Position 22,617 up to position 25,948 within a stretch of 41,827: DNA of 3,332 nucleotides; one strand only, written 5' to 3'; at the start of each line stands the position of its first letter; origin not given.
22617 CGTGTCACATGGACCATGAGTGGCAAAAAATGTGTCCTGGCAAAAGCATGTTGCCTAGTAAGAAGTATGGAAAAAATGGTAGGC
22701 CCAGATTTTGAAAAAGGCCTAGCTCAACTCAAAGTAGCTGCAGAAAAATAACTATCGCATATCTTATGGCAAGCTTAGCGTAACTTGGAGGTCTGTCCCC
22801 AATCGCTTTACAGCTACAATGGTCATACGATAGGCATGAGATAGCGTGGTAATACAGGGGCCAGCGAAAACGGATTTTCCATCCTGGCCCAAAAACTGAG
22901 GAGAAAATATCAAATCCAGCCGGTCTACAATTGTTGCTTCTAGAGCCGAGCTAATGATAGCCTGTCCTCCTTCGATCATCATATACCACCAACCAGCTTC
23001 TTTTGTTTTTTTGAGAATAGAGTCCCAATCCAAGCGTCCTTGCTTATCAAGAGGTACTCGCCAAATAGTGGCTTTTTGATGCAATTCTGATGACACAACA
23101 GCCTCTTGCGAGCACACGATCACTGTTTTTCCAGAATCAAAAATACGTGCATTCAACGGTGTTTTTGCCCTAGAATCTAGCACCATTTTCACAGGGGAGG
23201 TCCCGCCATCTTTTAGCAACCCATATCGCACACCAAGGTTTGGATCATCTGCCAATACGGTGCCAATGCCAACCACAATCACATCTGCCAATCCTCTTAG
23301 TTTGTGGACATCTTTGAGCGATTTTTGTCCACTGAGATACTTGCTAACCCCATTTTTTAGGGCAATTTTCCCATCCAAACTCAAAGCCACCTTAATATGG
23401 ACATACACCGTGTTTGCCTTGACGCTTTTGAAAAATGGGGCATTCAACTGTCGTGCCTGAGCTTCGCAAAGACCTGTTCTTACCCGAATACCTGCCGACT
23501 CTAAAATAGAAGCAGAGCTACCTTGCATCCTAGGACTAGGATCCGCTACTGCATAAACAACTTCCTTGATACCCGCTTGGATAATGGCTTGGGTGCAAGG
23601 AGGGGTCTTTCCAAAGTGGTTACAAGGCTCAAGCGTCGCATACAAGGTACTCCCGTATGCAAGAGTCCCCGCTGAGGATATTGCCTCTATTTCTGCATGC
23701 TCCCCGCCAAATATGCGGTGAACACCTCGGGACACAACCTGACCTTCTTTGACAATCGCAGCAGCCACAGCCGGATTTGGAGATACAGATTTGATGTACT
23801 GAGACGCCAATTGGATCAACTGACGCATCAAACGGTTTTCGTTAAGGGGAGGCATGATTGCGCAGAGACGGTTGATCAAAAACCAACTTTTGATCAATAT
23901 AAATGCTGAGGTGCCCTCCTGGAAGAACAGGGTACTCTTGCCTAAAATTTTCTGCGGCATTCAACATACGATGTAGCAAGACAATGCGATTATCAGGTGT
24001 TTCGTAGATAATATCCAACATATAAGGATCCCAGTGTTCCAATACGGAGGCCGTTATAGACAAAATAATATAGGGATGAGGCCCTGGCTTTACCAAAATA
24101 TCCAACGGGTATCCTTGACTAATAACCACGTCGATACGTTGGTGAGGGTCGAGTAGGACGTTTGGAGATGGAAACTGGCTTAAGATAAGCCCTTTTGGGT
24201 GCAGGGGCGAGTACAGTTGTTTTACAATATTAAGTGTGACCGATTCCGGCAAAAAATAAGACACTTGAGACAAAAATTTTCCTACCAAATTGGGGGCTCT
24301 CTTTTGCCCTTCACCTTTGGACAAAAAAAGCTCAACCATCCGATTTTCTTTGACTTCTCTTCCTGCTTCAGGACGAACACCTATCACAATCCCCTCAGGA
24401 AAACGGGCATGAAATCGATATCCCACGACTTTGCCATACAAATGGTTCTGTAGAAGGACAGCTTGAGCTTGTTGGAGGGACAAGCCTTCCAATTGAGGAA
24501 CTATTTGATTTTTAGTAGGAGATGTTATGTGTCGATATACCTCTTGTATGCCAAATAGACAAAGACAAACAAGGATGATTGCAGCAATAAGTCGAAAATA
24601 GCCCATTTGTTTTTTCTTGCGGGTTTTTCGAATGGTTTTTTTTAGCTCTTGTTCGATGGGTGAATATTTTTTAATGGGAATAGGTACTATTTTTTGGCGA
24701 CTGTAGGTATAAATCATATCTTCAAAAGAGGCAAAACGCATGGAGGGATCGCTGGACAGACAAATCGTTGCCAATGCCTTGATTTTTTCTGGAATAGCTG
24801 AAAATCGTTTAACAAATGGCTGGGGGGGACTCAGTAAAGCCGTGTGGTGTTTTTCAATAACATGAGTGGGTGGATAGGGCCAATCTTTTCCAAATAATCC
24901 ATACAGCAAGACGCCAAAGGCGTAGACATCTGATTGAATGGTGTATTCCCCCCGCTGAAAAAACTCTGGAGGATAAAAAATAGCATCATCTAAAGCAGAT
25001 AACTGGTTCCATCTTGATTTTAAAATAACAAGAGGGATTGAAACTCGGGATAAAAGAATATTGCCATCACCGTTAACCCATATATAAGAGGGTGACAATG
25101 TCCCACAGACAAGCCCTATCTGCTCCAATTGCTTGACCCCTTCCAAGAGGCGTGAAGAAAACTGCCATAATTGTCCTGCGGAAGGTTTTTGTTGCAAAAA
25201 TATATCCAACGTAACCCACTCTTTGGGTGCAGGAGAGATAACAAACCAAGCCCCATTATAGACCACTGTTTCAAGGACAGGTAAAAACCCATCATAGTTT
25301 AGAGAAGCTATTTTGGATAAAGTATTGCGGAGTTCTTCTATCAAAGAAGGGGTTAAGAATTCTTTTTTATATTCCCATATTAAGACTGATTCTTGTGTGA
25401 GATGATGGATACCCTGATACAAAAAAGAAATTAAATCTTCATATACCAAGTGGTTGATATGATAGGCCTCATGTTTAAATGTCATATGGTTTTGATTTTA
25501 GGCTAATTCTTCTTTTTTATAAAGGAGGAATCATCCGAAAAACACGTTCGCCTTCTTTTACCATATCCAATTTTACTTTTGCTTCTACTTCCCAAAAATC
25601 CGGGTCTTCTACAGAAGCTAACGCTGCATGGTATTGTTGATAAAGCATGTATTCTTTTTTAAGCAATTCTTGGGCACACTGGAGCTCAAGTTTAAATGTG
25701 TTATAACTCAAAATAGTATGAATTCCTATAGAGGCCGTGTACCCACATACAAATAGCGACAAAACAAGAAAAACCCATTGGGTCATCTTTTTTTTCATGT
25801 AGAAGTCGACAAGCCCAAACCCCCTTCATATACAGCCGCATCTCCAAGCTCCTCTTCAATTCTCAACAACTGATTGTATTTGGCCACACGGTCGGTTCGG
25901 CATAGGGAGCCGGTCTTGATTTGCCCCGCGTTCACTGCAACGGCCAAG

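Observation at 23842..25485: PASTA-domain receptor kinase homologue with all catalytic motifs substituted (pseudokinase)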

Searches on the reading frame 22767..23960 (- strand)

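Call 4: search_protein_families(library=pfam, proteins=[window:22767-23960:-], max_evalue=1)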
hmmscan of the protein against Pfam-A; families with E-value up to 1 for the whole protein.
window:22767-23960:- (398 aa): 4 families
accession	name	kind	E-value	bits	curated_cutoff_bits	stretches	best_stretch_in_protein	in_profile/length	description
PF01872.23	RibD_C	-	2.2e-38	132.5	24.1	1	186-392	2-196/197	RibD C-terminal domain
PF00383.29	dCMP_cyt_deam_1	-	5.1e-17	62.1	25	1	42-137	5-101/102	Cytidine and deoxycytidylate deaminase zinc-binding region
PF14437.12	MafB19-deam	-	2.5e-11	44.1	27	1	40-154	2-117/142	MafB19-like deaminase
PF18785.7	Inv-AAD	-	0.001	19.4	26.5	1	100-161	50-115/129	Invertebrate-AID/APOBEC-deaminase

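Call 5: search_protein_families(library=ncbifam, proteins=[window:22767-23960:-], max_evalue=1)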
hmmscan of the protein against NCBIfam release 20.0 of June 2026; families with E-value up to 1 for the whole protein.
window:22767-23960:- (398 aa): 10 families
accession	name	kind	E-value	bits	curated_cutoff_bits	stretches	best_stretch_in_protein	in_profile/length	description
TIGR00326.1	eubact_ribD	equivalog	8.3e-85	285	156.35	1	45-393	1-342/343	bifunctional diaminohydroxyphosphoribosylaminopyrimidine deaminase/5-amino-6-(5-phosphoribosylamino)uracil reductase RibD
NF008052.0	PRK10786.1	equivalog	5.4e-68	229.3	500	1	43-395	5-364/367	bifunctional diaminohydroxyphosphoribosylaminopyrimidine deaminase/5-amino-6-(5-phosphoribosylamino)uracil reductase RibD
TIGR00227.1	ribD_Cterm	domain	6.9e-44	150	150.15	1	186-395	4-214/216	riboflavin-specific deaminase C-terminal domain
TIGR01508.1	rib_reduct_arch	equivalog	1.2e-35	122.6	186.45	1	186-395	2-208/210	2,5-diamino-6-(ribosylamino)-4(3H)-pyrimidinone 5'-phosphate reductase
NF010663.0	PRK14059.1-1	equivalog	1.3e-09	37.8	184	1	189-369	32-224/253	pyrimidine reductase family protein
NF010665.0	PRK14059.1-4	equivalog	5.1e-09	35.8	274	2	181-247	37-101/260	pyrimidine reductase family protein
NF010664.0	PRK14059.1-2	equivalog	1e-08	35.2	226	1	176-369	27-230/257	pyrimidine reductase family protein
NF008113.2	PRK10860.1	equivalog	2.9e-07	30.4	150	1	40-178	6-149/165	tRNA adenosine(34) deaminase TadA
NF041025.1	antiphage_deaminase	equivalog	6.9e-06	25.2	400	1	88-137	339-386/437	anti-phage dCTP deaminase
TIGR02571.1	ComEB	equivalog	0.0022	18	219.45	1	86-138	67-116/151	ComE operon protein 2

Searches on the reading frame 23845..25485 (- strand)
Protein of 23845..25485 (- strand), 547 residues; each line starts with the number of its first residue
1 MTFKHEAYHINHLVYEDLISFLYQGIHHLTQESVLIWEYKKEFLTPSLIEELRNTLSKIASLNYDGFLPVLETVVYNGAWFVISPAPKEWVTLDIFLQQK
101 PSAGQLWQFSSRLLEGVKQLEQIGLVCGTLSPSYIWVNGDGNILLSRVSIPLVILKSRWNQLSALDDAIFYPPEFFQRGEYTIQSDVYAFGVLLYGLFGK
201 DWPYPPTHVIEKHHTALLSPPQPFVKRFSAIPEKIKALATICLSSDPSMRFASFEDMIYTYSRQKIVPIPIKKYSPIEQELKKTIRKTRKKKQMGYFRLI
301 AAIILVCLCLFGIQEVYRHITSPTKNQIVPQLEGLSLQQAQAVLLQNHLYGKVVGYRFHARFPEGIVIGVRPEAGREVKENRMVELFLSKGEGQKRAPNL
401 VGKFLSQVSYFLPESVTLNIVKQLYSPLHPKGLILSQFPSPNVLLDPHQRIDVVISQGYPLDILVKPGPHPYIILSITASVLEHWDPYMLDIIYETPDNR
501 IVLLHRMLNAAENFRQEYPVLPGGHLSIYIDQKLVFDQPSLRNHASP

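Call 4: search_protein_families(library=pfam, proteins=[window:23845-25485:-], max_evalue=1)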
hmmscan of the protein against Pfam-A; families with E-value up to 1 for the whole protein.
window:23845-25485:- (547 aa): 3 families
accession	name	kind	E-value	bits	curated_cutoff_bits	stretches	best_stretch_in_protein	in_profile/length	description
PF03793.24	PASTA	-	7.2e-15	55.1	23.2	2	328-390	2-64/64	PASTA domain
PF07714.23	PK_Tyr_Ser-Thr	-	3.6e-10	40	23.1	1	4-255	49-252/258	Protein tyrosine and serine/threonine kinase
PF00069.31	Pkinase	-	4.8e-07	29.9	31.7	1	169-252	162-253/263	Protein kinase domain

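Call 5: search_protein_families(library=ncbifam, proteins=[window:23845-25485:-], max_evalue=1)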
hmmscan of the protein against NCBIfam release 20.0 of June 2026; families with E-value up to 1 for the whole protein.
window:23845-25485:- (547 aa): 5 families
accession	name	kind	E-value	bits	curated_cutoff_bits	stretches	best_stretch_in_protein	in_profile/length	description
NF033483.0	PknB_PASTA_kin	equivalog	1e-27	97.4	450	2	281-458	321-497/563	Stk1 family PASTA domain-containing Ser/Thr kinase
NF047741.1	antiphage_MADS6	equivalog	1e-09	37.5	460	1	102-258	297-454/612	methylation-associated defense system protein kinase MAD6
NF009651.0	PRK13184.1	equivalog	9.1e-05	20.6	839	1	173-258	200-284/932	serine/threonine-protein kinase PknD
NF052427.1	StpK7MSMEG_1200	equivalog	0.0013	17.3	900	1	170-315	175-317/601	serine/threonine protein kinase StpK7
NF038150.1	lanthi_synth_IV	equivalog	0.0041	15.5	650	1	98-260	292-452/851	class IV lanthionine synthetase LanL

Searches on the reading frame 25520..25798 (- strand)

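Call 4: search_protein_families(library=pfam, proteins=[window:25520-25798:-], max_evalue=1)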
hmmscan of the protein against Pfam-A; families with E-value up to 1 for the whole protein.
window:25520-25798:- (93 aa): 1 family
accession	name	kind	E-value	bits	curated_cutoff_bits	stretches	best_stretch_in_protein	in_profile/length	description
PF04977.20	DivIC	-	3.4e-06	27.2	28.9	1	16-91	3-79/80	Septum formation initiator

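Call 5: search_protein_families(library=ncbifam, proteins=[window:25520-25798:-], max_evalue=1)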
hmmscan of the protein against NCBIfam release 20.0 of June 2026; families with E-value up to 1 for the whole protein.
window:25520-25798:- (93 aa): 2 families
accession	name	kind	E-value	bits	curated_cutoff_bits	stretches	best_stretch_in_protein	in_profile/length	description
NF002058.0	PRK00888.1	equivalog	0.043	13.7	101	1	10-92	7-90/111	cell division protein FtsB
NF053549.1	FtsL_Actino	equivalog_domain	0.16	11.9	55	1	8-49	3-45/83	cell division protein FtsL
